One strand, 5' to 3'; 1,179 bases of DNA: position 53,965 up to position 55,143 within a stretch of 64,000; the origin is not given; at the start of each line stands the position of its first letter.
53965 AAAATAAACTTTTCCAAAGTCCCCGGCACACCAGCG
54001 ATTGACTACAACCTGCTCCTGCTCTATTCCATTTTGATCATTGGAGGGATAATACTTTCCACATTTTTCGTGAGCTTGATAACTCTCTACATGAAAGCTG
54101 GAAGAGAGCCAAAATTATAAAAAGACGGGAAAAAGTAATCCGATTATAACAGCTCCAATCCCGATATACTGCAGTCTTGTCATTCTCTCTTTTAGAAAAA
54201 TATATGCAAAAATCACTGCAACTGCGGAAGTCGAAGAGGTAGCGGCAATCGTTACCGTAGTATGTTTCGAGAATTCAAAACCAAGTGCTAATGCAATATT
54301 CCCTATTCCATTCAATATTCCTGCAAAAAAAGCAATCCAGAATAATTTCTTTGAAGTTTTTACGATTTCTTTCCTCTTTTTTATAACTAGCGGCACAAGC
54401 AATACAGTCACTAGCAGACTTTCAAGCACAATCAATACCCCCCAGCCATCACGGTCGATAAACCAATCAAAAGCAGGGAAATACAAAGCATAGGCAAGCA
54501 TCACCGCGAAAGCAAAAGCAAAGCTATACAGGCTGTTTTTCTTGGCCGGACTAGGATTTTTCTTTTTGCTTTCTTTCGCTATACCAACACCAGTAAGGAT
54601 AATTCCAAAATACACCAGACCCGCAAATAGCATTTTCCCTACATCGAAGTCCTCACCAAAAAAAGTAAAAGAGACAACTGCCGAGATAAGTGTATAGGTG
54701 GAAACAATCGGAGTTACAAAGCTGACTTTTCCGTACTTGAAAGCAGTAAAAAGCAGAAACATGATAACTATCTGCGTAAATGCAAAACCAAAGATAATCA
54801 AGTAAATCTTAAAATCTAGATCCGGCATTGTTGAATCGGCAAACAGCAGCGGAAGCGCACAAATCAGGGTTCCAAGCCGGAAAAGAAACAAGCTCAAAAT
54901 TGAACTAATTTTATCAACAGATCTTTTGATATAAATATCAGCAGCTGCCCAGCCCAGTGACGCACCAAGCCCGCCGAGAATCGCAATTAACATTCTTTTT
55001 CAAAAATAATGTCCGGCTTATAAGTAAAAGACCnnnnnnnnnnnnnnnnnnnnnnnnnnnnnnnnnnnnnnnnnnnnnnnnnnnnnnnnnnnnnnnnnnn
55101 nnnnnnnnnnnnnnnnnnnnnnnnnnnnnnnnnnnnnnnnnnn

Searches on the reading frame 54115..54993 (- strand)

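Call 65: search_protein_families(library=pfam, proteins=[window:54115-54993:-], max_evalue=0.00001)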
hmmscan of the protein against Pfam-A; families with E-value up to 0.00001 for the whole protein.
window:54115-54993:- (292 aa): 1 family
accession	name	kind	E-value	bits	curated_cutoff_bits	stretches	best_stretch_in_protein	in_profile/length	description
PF00892.27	EamA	-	1.8e-26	93.4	28.2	2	3-134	2-133/135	EamA-like transporter family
